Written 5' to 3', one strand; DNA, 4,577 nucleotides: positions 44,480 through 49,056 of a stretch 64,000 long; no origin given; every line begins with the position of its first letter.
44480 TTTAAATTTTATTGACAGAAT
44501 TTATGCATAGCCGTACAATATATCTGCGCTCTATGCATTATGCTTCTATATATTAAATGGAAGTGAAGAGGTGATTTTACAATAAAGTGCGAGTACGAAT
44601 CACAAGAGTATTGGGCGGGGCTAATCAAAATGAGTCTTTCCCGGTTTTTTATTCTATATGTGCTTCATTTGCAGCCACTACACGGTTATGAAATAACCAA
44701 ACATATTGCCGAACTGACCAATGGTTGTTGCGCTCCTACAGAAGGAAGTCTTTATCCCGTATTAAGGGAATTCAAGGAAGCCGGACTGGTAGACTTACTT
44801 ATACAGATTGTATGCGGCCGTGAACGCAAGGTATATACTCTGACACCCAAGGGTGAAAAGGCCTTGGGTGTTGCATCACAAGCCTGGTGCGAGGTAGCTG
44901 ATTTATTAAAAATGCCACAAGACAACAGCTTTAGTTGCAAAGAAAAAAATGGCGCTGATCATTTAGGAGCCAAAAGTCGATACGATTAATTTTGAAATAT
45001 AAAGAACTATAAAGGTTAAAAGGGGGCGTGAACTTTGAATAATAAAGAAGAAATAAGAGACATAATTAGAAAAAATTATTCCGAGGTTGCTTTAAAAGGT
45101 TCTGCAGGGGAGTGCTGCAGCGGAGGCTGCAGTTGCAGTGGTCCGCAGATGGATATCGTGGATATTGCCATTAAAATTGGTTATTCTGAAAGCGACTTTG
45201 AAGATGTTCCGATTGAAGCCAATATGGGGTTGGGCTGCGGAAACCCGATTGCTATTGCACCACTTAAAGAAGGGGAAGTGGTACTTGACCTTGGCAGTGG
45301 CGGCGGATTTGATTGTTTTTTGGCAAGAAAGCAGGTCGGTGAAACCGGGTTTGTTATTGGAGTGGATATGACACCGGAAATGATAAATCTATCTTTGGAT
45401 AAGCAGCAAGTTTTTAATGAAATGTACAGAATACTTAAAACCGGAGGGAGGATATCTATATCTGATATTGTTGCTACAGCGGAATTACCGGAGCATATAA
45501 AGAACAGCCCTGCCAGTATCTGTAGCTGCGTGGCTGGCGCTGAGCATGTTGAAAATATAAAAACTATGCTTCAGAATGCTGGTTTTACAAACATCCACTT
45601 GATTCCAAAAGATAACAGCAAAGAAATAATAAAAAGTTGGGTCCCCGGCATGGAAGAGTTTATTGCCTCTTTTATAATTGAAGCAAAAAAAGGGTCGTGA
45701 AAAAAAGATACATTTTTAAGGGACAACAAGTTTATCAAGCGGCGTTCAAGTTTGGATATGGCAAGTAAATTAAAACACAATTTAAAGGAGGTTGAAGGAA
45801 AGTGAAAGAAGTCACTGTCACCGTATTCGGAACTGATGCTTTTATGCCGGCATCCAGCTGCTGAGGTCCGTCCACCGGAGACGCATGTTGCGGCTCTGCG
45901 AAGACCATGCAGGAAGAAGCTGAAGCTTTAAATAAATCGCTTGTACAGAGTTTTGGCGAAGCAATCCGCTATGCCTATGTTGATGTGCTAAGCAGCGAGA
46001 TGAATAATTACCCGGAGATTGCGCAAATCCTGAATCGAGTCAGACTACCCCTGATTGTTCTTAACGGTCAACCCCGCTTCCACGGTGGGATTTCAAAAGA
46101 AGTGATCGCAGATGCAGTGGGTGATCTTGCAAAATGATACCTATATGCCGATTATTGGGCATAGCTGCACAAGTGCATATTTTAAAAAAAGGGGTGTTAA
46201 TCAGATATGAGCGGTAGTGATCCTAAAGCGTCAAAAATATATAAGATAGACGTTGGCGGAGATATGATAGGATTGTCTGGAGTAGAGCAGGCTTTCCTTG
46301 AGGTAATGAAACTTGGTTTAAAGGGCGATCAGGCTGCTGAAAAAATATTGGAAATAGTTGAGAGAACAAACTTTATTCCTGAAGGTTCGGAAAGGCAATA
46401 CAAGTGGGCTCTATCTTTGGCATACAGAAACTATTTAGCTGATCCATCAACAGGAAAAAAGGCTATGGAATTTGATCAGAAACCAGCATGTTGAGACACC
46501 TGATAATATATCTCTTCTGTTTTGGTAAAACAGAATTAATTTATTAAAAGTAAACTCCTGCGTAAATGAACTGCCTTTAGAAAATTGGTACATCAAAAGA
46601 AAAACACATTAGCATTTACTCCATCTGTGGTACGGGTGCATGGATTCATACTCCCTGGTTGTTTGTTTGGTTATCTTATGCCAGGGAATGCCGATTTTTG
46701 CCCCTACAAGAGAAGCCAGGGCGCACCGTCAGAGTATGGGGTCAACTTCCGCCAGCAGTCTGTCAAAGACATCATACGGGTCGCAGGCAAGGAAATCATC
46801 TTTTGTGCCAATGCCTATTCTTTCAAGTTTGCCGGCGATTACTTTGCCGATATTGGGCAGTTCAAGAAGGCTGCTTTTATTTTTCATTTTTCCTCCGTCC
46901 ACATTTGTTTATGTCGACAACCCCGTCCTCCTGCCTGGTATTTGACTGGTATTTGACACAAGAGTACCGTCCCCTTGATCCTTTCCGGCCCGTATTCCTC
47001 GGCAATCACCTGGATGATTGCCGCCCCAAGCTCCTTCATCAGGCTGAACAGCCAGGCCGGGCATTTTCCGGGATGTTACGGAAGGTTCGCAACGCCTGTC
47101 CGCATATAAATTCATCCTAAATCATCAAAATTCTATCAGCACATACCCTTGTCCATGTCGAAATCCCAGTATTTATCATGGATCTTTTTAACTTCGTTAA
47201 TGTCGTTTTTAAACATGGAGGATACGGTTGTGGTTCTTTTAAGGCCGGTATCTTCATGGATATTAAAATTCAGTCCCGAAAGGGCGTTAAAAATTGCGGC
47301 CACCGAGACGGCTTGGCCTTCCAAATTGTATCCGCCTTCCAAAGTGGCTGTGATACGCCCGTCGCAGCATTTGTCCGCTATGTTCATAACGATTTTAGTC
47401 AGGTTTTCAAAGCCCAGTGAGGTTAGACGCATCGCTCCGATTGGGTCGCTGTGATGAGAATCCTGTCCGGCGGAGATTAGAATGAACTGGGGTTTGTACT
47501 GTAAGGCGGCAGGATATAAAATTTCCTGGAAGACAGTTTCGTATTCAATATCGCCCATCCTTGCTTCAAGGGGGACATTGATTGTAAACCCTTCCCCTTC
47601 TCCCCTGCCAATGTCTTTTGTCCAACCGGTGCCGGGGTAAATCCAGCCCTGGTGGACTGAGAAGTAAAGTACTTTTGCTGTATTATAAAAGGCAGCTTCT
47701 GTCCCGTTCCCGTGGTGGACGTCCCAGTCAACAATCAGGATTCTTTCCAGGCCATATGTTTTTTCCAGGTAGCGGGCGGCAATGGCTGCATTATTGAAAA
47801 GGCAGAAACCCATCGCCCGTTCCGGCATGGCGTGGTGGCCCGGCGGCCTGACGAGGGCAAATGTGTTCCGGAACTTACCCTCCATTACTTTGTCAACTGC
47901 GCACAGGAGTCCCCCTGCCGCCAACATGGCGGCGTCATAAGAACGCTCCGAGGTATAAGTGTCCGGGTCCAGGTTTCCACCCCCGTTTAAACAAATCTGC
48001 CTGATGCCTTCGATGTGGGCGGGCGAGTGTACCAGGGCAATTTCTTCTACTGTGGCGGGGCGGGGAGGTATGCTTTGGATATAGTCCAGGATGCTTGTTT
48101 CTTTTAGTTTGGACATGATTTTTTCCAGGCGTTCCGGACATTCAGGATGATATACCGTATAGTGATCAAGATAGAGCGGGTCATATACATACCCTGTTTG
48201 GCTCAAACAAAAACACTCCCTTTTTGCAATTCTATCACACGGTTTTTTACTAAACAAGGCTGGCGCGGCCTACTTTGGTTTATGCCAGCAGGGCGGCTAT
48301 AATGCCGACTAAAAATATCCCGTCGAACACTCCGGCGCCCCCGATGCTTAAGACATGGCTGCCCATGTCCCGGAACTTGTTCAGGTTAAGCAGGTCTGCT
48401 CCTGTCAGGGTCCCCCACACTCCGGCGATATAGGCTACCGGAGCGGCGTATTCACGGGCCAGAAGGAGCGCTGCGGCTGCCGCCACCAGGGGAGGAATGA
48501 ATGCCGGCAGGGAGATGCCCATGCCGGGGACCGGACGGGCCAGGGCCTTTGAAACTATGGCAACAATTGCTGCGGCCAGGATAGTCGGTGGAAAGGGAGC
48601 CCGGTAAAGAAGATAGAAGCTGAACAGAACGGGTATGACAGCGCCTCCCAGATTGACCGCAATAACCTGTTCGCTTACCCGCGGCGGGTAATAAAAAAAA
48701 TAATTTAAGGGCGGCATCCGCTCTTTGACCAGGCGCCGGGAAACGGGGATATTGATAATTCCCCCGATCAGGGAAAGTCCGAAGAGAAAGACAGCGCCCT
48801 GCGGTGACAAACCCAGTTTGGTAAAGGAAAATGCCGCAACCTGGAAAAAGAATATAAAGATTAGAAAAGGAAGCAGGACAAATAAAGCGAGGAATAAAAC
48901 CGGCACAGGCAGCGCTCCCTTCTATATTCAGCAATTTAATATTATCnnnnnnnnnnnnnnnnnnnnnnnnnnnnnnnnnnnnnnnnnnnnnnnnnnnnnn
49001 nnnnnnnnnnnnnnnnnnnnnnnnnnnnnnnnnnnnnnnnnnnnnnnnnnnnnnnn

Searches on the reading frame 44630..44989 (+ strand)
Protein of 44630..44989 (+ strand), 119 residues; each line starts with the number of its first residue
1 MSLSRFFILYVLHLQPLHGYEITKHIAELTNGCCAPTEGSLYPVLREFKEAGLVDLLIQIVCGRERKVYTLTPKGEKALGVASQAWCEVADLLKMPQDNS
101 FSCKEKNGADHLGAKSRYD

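Call 4: search_protein_families(library=pfam, proteins=[window:44630-44989:+], max_evalue=1)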
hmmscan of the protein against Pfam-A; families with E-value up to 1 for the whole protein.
window:44630-44989:+ (119 aa): 3 families
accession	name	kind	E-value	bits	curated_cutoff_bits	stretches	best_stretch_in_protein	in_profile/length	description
PF03551.20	PadR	-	1.2e-20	73.7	27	1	8-79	1-73/75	Transcriptional regulator PadR-like family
PF13814.12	Replic_Relax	-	0.012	16.2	25.3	1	38-80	26-71/191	Replication-relaxation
PF13601.12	HTH_34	-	0.018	15.6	27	1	37-79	27-69/80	Winged helix DNA-binding domain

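Call 7: search_protein_families(library=ncbifam, proteins=[window:44630-44989:+], max_evalue=1)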
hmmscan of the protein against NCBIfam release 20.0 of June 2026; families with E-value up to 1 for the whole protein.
window:44630-44989:+ (119 aa): 5 families
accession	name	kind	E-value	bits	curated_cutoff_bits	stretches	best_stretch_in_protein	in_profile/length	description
TIGR03433.1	padR_acidobact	paralog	3.6e-15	55.9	101.8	1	6-93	7-95/101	PadR family transcriptional regulator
NF053635.1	TransRegRv3488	equivalog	7.3e-08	32.6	140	1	7-90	12-92/98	Rv3488 family transcriptional regulator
NF006931.0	PRK09416.1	equivalog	0.00013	22.1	112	1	8-83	48-119/135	PadR family transcriptional regulator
TIGR02719.1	repress_PhaQ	equivalog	0.00076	19.8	139.35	1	7-92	28-112/138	poly-beta-hydroxybutyrate-responsive repressor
NF053658.1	SSO5209_fam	equivalog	0.18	11.5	140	1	42-80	30-68/81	SSO5209 family protein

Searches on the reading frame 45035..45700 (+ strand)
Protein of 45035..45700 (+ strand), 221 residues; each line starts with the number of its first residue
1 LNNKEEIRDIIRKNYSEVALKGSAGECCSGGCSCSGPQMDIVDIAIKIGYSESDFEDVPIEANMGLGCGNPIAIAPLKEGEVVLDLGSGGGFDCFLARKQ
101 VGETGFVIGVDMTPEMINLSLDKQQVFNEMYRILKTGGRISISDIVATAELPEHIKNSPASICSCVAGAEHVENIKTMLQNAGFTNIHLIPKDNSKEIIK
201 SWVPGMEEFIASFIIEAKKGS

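Call 4: search_protein_families(library=pfam, proteins=[window:45035-45700:+], max_evalue=1)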
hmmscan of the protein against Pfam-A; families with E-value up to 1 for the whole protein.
window:45035-45700:+ (221 aa): 9 families
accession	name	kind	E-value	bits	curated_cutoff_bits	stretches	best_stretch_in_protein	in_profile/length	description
PF13847.12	Methyltransf_31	-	2.4e-20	73.1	27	2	78-119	2-43/145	Methyltransferase domain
PF13649.12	Methyltransf_25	-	6.4e-07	30.4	27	1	83-119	1-36/97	Methyltransferase domain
PF01209.24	Ubie_methyltran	-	1.2e-06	28.6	20.1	2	122-142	131-151/233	ubiE/COQ5 methyltransferase family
PF08241.18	Methyltransf_11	-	4.5e-06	27.7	21.2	2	84-120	1-34/95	Methyltransferase domain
PF13489.12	Methyltransf_23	-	7e-05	23.1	27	1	76-160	18-99/164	Methyltransferase domain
PF01135.25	PCMT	-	9e-05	22.8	20.3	1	77-121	71-115/210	Protein-L-isoaspartate(D-aspartate) O-methyltransferase (PCMT)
PF08242.18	Methyltransf_12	-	0.0064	17.6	30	0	84-118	1-34/98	Methyltransferase domain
PF20922.3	Anamorsin_N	-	0.0068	16.6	27.1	1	122-188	67-120/163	Anamorsin, N-terminal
PF01728.25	FtsJ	-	0.1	12.9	24.1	1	77-117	19-58/181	FtsJ-like methyltransferase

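Call 7: search_protein_families(library=ncbifam, proteins=[window:45035-45700:+], max_evalue=1)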
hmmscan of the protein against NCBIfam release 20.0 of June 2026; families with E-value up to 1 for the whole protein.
window:45035-45700:+ (221 aa): 33 families (the best 25 are shown)
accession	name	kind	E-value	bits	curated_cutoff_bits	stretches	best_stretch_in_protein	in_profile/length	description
NF008823.0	PRK11873.1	subfamily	2.2e-73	247.1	263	2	2-117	2-115/272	arsenite methyltransferase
NF040538.1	methyl_ArsM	equivalog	6.2e-32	111.1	500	2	57-124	40-106/356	arsinothricin biosynthesis methyltransferase ArsM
NF047649.1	MTase_UXPK_star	exception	8.6e-29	100.4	460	2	3-118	9-116/283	methyltransferase/UXPK-star double selenoprotein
NF041537.1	ArsM_AhpD_UU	exception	2.8e-27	95.4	510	2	4-118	10-115/345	arsenite methyltransferase/AhpD domain selenoprotein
NF041536.1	ArsM_DUF2284_UU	exception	2.2e-24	85.6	575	2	47-118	43-115/459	arsenite methyltransferase/DUF2284 domain selenoprotein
NF038099.1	AsSugarArsM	exception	3.6e-17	62.5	400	2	122-190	151-219/321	arsenosugar biosynthesis arsenite methyltransferase ArsM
NF045667.1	MTase_DVU1556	equivalog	5.1e-14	52.2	155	2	118-189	95-165/213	DVU_1556 family methyltransferase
NF040539.1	AST_met_ArsM_2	exception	6.7e-12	45.8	240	1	117-193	138-214/262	putative arsinothricin biosynthesis methyltransferase ArsM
NF052510.1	methyltran_MpqE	exception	3e-07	30.1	335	1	73-123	40-90/234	methyl-plastoquinone biosynthesis methyltransferase MpqE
NF001244.0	PRK00216.1-5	equivalog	4.7e-07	29.3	216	2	77-123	46-92/236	bifunctional demethylmenaquinone methyltransferase/2-methoxy-6-polyprenyl-1,4-benzoquinol methylase UbiE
NF010549.0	PRK13942.1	equivalog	1.9e-06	27.5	282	1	76-120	74-118/215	protein-L-isoaspartate O-methyltransferase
NF001240.0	PRK00216.1-1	equivalog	1.4e-05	24.3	378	1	72-123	56-107/251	bifunctional demethylmenaquinone methyltransferase/2-methoxy-6-polyprenyl-1,4-benzoquinol methylase UbiE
NF043040.1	corrin_prot_MT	hypoth_equivalog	1.8e-05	24.3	180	2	78-120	40-79/216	corrinoid protein-associated methyltransferase CpaM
TIGR01934.1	MenG_MenH_UbiE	subfamily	2.3e-05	23.8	158.35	2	122-149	121-148/223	ubiquinone/menaquinone biosynthesis methyltransferase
TIGR00438.1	rrmJ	equivalog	3.6e-05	23.3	300.15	1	77-114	30-67/188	23S rRNA (uridine(2552)-2'-O)-methyltransferase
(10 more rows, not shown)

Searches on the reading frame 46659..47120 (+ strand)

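Call 4: search_protein_families(library=pfam, proteins=[window:46659-47120:+], max_evalue=1)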
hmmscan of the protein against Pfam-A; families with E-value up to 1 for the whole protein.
window:46659-47120:+ (153 aa): 0 families

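Call 7: search_protein_families(library=ncbifam, proteins=[window:46659-47120:+], max_evalue=1)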
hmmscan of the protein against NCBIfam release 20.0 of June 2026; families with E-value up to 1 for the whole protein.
window:46659-47120:+ (153 aa): 1 family
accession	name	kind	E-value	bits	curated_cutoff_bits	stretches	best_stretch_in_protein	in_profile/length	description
TIGR00121.1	birA_ligase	equivalog_domain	0.084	12.4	83.1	1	63-100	42-79/235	biotin--[acetyl-CoA-carboxylase] ligase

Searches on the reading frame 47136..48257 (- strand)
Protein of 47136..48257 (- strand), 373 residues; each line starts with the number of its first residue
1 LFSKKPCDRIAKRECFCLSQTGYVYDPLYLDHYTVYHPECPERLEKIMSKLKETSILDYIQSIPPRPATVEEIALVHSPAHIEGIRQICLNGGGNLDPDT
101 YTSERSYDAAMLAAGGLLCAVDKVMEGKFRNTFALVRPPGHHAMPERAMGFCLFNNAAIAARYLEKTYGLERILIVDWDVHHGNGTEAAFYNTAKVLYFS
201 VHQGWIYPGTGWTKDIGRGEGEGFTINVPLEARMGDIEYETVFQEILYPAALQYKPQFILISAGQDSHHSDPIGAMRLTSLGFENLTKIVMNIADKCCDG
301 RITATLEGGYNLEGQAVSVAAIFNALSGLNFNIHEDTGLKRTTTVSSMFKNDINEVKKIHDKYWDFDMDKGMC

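Call 27: search_protein_families(library=pfam, proteins=[window:47136-48257:-], max_evalue=0.001)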
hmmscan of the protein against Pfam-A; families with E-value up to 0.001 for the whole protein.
window:47136-48257:- (373 aa): 1 family
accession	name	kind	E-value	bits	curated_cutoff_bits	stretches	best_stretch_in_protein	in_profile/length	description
PF00850.24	Hist_deacetyl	-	7.6e-102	341.1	27.9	1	37-326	1-298/298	Histone deacetylase domain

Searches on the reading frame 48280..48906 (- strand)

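Call 27: search_protein_families(library=pfam, proteins=[window:48280-48906:-], max_evalue=0.001)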
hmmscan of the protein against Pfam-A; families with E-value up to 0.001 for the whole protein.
window:48280-48906:- (208 aa): 1 family
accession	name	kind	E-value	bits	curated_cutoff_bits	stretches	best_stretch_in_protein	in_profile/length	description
PF07758.16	DUF1614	-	1e-54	185.5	23.9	1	46-207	1-171/171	Protein of unknown function (DUF1614)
